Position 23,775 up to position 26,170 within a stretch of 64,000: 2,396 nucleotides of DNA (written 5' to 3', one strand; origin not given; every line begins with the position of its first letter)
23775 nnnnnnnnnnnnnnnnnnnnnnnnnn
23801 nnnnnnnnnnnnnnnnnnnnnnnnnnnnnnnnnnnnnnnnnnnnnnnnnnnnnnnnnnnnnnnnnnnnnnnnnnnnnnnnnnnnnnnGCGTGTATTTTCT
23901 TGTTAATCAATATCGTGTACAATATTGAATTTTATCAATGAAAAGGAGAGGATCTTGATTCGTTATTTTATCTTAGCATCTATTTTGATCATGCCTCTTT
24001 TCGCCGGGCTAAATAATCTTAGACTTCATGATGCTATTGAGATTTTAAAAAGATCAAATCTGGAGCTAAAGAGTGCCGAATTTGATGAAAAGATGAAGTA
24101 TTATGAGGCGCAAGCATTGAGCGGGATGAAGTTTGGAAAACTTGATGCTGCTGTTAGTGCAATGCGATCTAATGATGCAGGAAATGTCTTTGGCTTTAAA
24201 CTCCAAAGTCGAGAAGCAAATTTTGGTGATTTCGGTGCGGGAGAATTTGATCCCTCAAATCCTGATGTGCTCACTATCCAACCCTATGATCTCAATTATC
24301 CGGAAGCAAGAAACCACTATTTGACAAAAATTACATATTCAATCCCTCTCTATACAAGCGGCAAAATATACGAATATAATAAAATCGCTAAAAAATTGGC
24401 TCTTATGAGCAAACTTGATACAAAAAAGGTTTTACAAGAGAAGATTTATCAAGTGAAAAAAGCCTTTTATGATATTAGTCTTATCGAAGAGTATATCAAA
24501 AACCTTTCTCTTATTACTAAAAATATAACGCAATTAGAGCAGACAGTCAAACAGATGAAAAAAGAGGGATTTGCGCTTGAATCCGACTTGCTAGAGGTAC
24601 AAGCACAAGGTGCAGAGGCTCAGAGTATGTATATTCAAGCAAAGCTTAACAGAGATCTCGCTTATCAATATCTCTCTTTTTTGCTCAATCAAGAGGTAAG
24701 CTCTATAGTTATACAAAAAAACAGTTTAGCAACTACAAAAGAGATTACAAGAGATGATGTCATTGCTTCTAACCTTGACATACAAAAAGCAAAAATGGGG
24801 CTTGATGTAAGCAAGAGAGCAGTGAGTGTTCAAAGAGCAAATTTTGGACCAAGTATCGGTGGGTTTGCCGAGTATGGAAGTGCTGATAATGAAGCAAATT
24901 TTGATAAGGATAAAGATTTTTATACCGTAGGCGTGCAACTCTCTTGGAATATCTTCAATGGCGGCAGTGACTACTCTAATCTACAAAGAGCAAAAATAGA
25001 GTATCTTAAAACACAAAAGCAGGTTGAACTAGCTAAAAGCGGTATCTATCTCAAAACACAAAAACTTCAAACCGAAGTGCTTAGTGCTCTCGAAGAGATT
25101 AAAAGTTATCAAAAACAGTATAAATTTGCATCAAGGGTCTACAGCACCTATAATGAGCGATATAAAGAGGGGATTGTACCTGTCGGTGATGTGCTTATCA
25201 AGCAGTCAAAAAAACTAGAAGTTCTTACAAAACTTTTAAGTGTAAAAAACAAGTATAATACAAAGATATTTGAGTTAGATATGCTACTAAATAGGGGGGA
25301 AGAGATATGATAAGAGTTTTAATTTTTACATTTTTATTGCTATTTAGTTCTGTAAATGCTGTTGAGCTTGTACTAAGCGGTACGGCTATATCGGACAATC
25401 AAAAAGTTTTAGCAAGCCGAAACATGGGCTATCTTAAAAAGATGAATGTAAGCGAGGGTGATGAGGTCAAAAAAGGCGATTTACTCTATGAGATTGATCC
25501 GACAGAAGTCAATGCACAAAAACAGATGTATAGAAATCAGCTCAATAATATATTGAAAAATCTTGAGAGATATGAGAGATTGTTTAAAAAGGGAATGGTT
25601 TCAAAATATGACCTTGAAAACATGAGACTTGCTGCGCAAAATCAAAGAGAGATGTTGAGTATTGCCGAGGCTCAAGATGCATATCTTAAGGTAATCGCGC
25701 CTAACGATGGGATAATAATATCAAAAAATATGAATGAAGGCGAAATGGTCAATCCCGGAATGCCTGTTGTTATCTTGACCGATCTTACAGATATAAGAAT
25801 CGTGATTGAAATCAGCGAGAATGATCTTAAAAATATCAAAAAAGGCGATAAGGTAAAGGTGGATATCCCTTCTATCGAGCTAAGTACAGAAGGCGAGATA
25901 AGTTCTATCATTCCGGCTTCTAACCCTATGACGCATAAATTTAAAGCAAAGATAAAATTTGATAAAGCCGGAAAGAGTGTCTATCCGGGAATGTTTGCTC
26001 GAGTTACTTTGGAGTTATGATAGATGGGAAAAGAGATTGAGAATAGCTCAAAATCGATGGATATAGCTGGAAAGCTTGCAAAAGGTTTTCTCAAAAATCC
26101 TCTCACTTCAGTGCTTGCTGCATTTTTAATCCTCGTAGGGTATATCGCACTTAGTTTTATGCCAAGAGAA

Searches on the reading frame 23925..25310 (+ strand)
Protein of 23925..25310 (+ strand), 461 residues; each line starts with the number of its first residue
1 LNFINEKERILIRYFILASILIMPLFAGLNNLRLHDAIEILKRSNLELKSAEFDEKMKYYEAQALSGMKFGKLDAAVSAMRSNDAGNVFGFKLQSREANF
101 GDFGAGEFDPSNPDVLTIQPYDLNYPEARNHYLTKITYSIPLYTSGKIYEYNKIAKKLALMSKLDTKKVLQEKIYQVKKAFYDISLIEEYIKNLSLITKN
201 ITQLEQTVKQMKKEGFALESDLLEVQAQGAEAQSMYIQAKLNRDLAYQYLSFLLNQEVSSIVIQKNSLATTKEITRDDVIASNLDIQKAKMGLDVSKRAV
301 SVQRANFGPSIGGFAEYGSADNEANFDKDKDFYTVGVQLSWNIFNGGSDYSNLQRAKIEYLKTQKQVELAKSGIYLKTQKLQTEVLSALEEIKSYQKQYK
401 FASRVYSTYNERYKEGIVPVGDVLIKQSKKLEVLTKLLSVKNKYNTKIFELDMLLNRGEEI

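Call 40: search_protein_families(library=pfam, proteins=[window:23925-25310:+], max_evalue=0.00001)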
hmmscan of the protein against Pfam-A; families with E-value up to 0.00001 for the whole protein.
window:23925-25310:+ (461 aa): 1 family
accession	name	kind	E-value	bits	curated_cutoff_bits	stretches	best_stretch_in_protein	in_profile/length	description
PF02321.23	OEP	-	1.6e-44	152.4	22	2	279-456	8-187/187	Outer membrane efflux protein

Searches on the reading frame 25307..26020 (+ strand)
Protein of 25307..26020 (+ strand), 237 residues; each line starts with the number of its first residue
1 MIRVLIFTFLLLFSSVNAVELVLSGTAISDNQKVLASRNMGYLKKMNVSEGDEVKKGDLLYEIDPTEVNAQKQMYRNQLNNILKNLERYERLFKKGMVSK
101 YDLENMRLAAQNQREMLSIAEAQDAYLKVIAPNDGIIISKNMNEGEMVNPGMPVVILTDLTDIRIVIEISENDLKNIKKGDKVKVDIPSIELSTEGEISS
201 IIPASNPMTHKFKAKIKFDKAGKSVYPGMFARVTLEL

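Call 53: search_protein_families(library=pfam, proteins=[window:25307-26020:+], max_evalue=0.0001)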
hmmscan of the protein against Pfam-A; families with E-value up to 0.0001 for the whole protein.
window:25307-26020:+ (237 aa): 5 families
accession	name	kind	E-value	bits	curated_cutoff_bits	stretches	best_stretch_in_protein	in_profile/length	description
PF16576.10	HlyD_D23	-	2.2e-28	99.5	30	1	31-231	18-214/214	Barrel-sandwich domain of CusB or HlyD membrane-fusion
PF13437.12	HlyD_3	-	1.3e-16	61.6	22.2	1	129-227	2-105/106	HlyD family secretion protein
PF12700.13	HlyD_2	-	1.7e-09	37.4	25.1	1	141-214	246-316/416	HlyD family secretion protein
PF13533.13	Biotin_lipoyl_2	-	6.8e-08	32.6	29.8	1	41-64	9-32/32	Biotin-lipoyl like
PF00364.28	Biotin_lipoyl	-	1.5e-05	25.1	22.1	0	35-63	45-73/73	Biotin-requiring enzyme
